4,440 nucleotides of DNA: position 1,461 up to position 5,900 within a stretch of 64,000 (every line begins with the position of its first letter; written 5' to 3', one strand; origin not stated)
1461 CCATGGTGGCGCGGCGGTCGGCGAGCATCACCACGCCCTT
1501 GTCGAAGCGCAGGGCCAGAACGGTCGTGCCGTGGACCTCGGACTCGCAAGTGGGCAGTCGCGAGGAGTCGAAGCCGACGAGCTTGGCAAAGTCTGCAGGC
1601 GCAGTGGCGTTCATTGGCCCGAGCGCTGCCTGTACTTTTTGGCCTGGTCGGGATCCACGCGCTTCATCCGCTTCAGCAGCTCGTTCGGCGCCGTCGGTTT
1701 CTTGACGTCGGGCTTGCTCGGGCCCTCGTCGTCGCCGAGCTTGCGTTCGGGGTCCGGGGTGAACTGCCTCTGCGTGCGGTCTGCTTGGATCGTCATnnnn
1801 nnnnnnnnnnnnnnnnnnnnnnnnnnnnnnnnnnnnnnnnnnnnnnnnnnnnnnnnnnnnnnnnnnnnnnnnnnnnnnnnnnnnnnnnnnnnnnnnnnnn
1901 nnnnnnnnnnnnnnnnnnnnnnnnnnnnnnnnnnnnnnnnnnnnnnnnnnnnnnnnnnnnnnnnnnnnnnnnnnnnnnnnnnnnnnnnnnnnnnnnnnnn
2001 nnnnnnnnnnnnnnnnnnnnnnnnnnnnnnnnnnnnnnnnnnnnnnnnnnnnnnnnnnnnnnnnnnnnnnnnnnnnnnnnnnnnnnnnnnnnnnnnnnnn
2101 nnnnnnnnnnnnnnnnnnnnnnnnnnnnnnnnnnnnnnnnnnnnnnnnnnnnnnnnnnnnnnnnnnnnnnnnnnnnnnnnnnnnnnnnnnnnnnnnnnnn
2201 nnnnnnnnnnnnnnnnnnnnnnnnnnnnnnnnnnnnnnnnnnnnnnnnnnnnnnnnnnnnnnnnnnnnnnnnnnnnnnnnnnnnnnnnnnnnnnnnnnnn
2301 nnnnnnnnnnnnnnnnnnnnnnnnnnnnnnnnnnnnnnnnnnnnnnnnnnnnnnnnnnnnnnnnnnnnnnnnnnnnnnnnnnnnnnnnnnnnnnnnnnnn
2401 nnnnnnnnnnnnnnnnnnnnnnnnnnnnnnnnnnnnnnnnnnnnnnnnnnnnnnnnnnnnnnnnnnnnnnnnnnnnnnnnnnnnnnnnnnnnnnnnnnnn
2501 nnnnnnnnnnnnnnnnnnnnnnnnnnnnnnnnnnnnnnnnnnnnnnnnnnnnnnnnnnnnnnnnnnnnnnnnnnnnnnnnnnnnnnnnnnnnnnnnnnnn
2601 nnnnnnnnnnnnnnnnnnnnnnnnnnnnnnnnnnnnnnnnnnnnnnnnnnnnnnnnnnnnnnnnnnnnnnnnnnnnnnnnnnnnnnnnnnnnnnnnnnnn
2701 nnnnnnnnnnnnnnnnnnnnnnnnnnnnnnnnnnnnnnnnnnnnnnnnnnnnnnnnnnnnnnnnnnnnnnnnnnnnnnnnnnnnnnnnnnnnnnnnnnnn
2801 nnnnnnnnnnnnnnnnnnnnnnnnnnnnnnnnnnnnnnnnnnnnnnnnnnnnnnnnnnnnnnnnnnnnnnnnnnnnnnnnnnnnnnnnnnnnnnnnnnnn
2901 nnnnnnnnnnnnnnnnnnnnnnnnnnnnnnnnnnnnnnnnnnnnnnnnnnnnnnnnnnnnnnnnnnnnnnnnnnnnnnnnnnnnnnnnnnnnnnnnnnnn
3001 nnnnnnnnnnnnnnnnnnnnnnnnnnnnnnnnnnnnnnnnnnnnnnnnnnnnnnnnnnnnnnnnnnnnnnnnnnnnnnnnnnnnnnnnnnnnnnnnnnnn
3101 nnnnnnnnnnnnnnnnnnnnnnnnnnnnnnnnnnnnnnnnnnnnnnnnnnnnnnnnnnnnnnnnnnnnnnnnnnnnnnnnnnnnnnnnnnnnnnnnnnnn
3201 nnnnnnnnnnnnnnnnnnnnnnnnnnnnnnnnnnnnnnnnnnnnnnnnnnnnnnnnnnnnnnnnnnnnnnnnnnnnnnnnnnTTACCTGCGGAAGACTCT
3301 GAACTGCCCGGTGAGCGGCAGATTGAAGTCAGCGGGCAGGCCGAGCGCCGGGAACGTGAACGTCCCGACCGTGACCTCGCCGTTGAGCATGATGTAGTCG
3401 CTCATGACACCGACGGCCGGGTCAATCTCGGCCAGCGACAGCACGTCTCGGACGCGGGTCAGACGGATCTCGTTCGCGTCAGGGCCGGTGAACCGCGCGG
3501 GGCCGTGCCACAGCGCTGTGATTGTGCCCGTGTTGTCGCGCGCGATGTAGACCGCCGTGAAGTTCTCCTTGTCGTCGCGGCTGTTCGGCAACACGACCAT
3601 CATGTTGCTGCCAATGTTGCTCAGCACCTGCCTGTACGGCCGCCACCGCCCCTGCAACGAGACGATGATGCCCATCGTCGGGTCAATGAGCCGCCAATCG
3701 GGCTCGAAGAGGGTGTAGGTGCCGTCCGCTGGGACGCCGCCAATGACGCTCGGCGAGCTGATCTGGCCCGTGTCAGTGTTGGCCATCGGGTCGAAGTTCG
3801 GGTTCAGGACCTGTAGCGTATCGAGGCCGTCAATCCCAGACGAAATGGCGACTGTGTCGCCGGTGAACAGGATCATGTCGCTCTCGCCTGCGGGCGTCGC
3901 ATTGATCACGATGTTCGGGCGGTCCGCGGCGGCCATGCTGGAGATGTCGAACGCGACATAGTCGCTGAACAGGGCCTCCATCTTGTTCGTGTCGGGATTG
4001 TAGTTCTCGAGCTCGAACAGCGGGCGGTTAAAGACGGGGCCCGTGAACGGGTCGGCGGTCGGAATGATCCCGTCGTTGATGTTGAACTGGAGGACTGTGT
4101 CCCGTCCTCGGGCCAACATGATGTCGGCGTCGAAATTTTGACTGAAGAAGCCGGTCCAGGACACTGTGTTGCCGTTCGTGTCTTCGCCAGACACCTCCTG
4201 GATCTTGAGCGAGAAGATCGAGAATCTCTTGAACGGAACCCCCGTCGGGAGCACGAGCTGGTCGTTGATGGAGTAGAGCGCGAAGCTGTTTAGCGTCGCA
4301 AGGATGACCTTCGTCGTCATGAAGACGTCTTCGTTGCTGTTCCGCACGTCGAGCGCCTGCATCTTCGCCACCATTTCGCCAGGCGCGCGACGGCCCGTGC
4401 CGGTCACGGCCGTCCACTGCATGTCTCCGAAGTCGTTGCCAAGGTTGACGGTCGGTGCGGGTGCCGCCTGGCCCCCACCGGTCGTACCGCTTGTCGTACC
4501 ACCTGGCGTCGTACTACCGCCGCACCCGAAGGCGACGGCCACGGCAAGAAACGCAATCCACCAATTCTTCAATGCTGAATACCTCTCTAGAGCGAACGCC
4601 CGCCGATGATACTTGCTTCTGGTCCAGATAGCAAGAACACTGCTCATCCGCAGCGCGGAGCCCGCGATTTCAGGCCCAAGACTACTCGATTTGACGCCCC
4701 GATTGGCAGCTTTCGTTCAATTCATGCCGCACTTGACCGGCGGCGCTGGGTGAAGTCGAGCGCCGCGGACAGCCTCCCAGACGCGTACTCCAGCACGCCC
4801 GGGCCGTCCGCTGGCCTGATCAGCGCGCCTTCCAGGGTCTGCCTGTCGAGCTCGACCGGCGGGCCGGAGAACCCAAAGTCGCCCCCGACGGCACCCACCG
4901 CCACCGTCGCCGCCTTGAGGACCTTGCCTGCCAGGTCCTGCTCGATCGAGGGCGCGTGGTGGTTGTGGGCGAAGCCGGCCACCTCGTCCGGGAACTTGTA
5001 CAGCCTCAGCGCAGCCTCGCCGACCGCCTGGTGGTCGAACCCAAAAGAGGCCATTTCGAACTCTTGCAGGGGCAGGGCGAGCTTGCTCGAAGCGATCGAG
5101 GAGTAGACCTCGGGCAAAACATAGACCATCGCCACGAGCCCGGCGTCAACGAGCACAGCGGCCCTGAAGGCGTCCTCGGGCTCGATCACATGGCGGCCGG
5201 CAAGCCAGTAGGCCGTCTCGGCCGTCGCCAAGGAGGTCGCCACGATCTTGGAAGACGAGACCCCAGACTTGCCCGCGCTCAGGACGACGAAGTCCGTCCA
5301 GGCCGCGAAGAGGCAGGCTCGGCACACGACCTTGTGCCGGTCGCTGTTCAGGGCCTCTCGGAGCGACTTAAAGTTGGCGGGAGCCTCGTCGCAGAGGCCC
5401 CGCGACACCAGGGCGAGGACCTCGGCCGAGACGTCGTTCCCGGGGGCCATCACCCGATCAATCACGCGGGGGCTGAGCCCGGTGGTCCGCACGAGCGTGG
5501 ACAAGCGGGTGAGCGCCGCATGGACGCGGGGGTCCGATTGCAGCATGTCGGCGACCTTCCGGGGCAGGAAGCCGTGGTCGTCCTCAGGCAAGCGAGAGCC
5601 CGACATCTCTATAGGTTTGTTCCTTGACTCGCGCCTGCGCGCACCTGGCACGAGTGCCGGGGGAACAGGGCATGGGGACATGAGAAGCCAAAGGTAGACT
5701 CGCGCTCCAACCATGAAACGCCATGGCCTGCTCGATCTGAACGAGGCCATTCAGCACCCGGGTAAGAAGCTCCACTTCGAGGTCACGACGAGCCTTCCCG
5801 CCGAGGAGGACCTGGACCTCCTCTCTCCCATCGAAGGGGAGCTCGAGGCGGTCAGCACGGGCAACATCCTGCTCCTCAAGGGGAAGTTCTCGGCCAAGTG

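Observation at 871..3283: Truncated Pup/UBact-proteasome locus: dop-like, UBact and prcB with no alpha subunit, Mpa ATPase or PafA next to them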

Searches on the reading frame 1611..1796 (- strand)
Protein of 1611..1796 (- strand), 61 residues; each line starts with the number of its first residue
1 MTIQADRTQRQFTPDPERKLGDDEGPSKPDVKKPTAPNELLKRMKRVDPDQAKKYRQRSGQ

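Call 4: search_protein_families(library=pfam, proteins=[window:1611-1796:-], max_evalue=0.1)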
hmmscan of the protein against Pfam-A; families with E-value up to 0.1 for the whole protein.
window:1611-1796:- (61 aa): 1 family
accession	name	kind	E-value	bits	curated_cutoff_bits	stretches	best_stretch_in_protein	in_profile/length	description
PF20513.3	UBact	-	3.1e-23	81.7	27.8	1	18-61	1-43/43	Prokaryotic ubiquitin-like protein UBact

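Call 32: search_protein_families(library=ncbifam, proteins=[window:1611-1796:-], max_evalue=0.01)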
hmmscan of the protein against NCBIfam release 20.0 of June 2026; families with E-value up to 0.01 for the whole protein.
window:1611-1796:- (61 aa): 1 family
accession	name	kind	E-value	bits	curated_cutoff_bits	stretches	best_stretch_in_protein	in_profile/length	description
NF033388.0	ubiq_like_UBact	equivalog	5.1e-22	77.9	35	1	8-61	3-54/54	ubiquitin-like protein UBact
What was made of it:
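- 1611..1796 (-): UBact modifier, 61 aa, ending in .................. Calls 4, 32: above the curated cutoffs.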

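Call 37: find_homologous_proteins(query=window:1611-1796:-, max_evalue=0.001)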
Query window:1611-1796:- (61 aa): 408 proteins with E <= 0.001 among 408 candidates; the best 120 are listed.
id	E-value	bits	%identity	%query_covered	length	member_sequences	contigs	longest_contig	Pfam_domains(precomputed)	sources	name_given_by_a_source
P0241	5.8e-31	122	97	100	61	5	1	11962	PF20513.4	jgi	jgi:hypothetical protein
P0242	5.4e-27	110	87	100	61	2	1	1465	PF20513.4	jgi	jgi:hypothetical protein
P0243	6.5e-27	109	89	100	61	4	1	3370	PF20513.4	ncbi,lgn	-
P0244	2.6e-25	104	82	100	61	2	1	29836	PF20513.4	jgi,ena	jgi:hypothetical protein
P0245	6.4e-25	103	84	100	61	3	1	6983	PF20513.4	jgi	jgi:hypothetical protein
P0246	8.5e-25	103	85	97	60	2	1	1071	PF20513.4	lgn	-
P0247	1.3e-24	102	81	97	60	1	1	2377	PF20513.4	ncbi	-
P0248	1.7e-24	102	81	97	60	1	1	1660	PF20513.4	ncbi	-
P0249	2.0e-24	102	82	100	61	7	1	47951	PF20513.4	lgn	-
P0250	3.5e-24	101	82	100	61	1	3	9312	PF20513.4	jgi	jgi:hypothetical protein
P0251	2.5e-23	98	82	93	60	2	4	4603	PF20513.4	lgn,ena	-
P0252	4.3e-23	98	80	100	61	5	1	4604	PF20513.4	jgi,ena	-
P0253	5.2e-23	97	82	93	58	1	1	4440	PF20513.4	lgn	-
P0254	5.9e-23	97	79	100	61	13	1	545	PF20513.4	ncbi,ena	-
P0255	6.6e-23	97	79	100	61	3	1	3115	PF20513.4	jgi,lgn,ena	-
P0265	2.3e-21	92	72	100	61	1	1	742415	PF20513.4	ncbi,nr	ncbi:MAG: ubiquitin-like protein UBact [Armatimonadetes bacterium]|nr:ubiquitin-like protein UBact [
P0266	2.5e-21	92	75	100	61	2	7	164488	PF20513.4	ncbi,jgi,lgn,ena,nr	ncbi:MAG TPA: ubiquitin-like protein UBact [Fimbriimonadaceae bacterium]|nr:ubiquitin-like protein U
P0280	1.0e-20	90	74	100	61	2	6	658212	PF20513.4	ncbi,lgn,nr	ncbi:MAG: ubiquitin-like protein UBact [Chthonomonas sp.]|nr:ubiquitin-like protein UBact [Chthonomo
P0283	1.7e-20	89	74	100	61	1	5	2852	PF20513.4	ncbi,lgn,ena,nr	ncbi:MAG: ubiquitin-like protein UBact [Armatimonadetes bacterium]|nr:ubiquitin-like protein UBact [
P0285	1.7e-20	89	74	100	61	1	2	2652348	PF20513.4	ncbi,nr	ncbi:MAG: ubiquitin-like protein UBact [Fimbriimonadaceae bacterium]|nr:ubiquitin-like protein UBact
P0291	3.2e-20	89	75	97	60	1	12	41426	PF20513.4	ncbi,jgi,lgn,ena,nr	ncbi:MAG TPA: ubiquitin-like protein UBact [Fimbriimonadaceae bacterium]|nr:ubiquitin-like protein U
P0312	1.3e-19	87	70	100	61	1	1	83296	PF20513.4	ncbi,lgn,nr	ncbi:MAG: ubiquitin-like protein UBact [Armatimonadetes bacterium]|nr:ubiquitin-like protein UBact [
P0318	1.7e-19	86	71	97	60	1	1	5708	PF20513.4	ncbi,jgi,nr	ncbi:MAG: ubiquitin-like protein UBact [Fimbriimonadaceae bacterium]|jgi:hypothetical protein|nr:ubi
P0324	2.2e-19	86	73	97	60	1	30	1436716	PF20513.4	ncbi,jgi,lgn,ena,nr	ncbi:MAG: ubiquitin-like protein UBact [Armatimonadetes bacterium]|jgi:hypothetical protein|nr:ubiqu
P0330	2.7e-19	86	73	100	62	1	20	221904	PF20513.4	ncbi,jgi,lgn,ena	ncbi:MAG: ubiquitin-like protein UBact [Fimbriimonadales bacterium]|jgi:hypothetical protein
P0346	7.1e-19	84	69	100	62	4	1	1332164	PF20513.4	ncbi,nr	ncbi:MAG: ubiquitin-like protein UBact [Fimbriimonadaceae bacterium]|nr:ubiquitin-like protein UBact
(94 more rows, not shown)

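Call 60: list_cluster_members(proteins=[P0324, P0265, P0266, P0280, P0285, P0291, P0312, P0318, P0330, P0346])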
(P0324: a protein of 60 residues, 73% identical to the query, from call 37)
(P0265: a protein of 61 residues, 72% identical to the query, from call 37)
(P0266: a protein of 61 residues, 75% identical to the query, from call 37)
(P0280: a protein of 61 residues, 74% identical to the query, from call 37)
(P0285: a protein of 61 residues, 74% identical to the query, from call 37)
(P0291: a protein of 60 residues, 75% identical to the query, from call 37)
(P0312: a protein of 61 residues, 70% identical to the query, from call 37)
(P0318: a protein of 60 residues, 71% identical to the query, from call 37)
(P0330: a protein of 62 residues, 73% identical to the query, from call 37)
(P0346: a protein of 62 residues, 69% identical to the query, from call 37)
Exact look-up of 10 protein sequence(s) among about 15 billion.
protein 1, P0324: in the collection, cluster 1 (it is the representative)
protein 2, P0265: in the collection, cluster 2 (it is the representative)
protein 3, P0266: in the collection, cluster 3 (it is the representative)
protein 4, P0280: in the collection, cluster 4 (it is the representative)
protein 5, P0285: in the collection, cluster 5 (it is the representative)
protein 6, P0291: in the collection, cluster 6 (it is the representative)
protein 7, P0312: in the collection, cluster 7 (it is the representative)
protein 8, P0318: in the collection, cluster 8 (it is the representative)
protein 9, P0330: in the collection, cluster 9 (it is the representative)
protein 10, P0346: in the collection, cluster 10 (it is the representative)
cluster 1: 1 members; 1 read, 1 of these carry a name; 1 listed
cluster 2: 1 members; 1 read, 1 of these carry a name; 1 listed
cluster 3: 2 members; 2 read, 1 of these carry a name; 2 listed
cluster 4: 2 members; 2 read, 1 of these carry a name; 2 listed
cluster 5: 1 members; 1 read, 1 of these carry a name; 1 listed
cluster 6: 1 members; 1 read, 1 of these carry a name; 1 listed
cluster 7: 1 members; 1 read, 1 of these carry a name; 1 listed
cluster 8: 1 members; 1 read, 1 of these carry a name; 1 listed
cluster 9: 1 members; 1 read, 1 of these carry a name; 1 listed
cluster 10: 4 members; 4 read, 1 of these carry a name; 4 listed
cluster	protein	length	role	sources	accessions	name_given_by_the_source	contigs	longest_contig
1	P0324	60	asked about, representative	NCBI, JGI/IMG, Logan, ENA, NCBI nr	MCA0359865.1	MAG: ubiquitin-like protein UBact [Armatimonadetes bacterium] | hypothetical protein | ubiquitin-like protein UBact [Armatimonadota bacterium]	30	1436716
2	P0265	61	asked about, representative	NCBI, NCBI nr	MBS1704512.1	MAG: ubiquitin-like protein UBact [Armatimonadetes bacterium] | ubiquitin-like protein UBact [Armatimonadota bacterium]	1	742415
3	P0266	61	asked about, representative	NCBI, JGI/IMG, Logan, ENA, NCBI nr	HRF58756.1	MAG TPA: ubiquitin-like protein UBact [Fimbriimonadaceae bacterium] | ubiquitin-like protein UBact [Fimbriimonadaceae bacterium]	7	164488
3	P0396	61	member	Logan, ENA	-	-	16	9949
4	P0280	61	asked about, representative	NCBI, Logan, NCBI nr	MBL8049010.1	MAG: ubiquitin-like protein UBact [Chthonomonas sp.] | ubiquitin-like protein UBact [Chthonomonas sp.]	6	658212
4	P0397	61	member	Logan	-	-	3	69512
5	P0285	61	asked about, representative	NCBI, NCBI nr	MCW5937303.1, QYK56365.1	MAG: ubiquitin-like protein UBact [Fimbriimonadaceae bacterium] | ubiquitin-like protein UBact [Fimbriimonadaceae bacterium]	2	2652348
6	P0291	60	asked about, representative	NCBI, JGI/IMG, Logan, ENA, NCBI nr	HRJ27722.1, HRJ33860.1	MAG TPA: ubiquitin-like protein UBact [Fimbriimonadaceae bacterium] | ubiquitin-like protein UBact [Fimbriimonadaceae bacterium]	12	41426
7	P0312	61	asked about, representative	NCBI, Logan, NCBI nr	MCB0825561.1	MAG: ubiquitin-like protein UBact [Armatimonadetes bacterium] | ubiquitin-like protein UBact [Armatimonadota bacterium]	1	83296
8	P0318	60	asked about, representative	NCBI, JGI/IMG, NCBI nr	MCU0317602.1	MAG: ubiquitin-like protein UBact [Fimbriimonadaceae bacterium] | hypothetical protein | ubiquitin-like protein UBact [Fimbriimonadaceae bacterium]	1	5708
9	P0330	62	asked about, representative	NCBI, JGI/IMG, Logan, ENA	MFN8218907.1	MAG: ubiquitin-like protein UBact [Fimbriimonadales bacterium] | hypothetical protein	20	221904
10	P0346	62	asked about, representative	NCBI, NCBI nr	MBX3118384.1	MAG: ubiquitin-like protein UBact [Fimbriimonadaceae bacterium] | ubiquitin-like protein UBact [Fimbriimonadaceae bacterium]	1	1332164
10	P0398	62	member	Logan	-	-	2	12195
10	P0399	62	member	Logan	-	-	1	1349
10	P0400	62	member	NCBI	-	-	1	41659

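Call 87: find_encoding_contigs(protein=P0283, flank=10000, max_places=8)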
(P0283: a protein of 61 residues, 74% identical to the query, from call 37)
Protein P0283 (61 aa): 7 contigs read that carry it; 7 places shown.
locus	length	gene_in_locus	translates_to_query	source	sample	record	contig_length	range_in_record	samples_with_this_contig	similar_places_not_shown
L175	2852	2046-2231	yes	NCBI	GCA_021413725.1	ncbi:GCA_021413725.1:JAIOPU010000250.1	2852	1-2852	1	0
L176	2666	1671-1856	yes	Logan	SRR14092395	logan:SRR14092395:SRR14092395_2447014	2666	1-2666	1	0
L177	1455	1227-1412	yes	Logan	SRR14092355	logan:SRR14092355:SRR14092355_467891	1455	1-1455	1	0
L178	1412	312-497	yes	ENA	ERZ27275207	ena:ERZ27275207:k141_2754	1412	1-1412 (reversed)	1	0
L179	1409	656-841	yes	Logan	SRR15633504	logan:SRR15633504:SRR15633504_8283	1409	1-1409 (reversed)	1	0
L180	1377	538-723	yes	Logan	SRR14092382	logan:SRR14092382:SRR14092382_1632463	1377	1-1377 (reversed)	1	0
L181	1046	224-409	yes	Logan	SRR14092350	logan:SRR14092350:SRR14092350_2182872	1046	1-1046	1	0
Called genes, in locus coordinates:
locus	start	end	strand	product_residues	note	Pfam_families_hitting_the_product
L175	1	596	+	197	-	PF00227:Proteasome (weak)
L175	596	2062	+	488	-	PF03136:Pup_ligase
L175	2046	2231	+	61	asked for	PF20513:UBact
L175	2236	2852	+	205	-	PF00227:Proteasome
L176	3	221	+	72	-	?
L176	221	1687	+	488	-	PF03136:Pup_ligase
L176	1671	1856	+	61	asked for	PF20513:UBact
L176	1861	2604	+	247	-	PF00227:Proteasome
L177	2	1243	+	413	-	?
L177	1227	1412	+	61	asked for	PF20513:UBact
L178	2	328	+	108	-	?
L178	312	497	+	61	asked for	PF20513:UBact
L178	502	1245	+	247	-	PF00227:Proteasome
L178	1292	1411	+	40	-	?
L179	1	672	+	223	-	?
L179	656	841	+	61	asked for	PF20513:UBact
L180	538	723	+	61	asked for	PF20513:UBact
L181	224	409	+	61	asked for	PF20513:UBact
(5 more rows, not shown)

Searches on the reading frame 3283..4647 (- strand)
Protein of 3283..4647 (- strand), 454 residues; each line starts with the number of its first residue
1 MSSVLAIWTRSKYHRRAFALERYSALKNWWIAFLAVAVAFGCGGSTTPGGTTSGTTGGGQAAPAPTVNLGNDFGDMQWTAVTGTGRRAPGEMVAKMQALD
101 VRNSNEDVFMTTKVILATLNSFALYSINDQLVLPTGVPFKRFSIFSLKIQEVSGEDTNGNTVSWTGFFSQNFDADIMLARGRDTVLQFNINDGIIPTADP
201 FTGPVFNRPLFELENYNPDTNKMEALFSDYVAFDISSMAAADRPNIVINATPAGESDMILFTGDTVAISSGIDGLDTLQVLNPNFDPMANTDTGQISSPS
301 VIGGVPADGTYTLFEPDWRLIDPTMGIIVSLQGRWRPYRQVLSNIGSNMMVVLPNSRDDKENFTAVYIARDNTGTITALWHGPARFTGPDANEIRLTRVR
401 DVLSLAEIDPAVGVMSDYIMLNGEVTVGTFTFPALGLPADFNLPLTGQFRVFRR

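Call 4: search_protein_families(library=pfam, proteins=[window:3283-4647:-], max_evalue=0.1)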
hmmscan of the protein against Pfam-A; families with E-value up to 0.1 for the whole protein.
window:3283-4647:- (454 aa): 0 families

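Call 32: search_protein_families(library=ncbifam, proteins=[window:3283-4647:-], max_evalue=0.01)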
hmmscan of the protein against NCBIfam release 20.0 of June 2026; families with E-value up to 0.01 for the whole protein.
window:3283-4647:- (454 aa): 0 families

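Call 48: search_solved_structures(query=A1, max_evalue=10, show_alignments=0)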
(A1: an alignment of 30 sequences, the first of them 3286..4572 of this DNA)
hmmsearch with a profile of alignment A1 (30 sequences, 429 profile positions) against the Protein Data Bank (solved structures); distinct sequences matched with E-value up to 10: 11.
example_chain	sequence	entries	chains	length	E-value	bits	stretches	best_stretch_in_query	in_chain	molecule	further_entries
7o7g_A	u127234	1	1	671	0.092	15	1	9-49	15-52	Extracellular iron oxide respiratory system surface decaheme cytochrome c component MtrC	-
7qth_A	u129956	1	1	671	0.092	15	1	9-49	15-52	Extracellular iron oxide respiratory system surface decaheme cytochrome c component MtrC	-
3div_A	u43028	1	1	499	0.098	14.9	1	52-154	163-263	LACCASE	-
3fpx_A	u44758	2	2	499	0.14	14.4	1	51-154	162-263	Laccase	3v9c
3pxl_A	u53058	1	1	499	0.14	14.4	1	51-154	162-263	Laccase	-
5ldu_A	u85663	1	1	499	0.61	12.3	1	56-154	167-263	Laccase A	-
4rxu_A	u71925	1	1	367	0.98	11.6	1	17-51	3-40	Periplasmic sugar-binding protein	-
8ubg_A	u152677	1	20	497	2.8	10.2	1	8-40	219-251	DpHF19,Green fluorescent protein (Fragment)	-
8vy7_R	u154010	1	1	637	3.3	9.9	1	15-50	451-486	Taste receptor type 2 member 14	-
30hu_A3a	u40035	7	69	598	3.3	9.9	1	18-86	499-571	Biotin-dependent acyl-coenzyme A carboxylase alpha3 subunit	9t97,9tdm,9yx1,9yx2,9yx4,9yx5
9nu5_B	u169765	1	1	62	7.2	8.8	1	22-49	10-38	Lysis protein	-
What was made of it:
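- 3283..4647 (-): Lipoprotein gene of unknown fold (p454). The ORF runs from ATG 4647, but the probable start is TTG 4572 (429 aa). Its stop overlaps the dop ATG by 1 nt. Calls 4, 32, 48: no Pfam, NCBIfam or PDB match.
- Tried and rejected: No match in Pfam, NCBIfam or a PDB profile search (calls 4, 32, 48).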

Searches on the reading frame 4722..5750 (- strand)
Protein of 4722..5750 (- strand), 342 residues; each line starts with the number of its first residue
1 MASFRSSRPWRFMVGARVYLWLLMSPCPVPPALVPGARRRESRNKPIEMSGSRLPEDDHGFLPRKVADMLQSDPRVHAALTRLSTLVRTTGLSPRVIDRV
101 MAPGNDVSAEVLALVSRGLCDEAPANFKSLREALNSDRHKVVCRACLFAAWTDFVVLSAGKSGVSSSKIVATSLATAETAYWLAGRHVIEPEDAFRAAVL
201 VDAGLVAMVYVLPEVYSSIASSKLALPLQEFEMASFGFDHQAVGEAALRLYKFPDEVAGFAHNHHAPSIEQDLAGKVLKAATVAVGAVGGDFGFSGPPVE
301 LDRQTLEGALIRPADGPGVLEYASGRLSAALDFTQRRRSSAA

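Call 4: search_protein_families(library=pfam, proteins=[window:4722-5750:-], max_evalue=0.1)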
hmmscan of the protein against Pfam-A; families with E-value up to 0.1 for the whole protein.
window:4722-5750:- (342 aa): 1 family
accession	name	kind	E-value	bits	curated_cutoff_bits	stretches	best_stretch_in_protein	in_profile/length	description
PF08668.18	HDOD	-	1.5e-13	51.2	22.9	1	74-267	2-196/196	HDOD domain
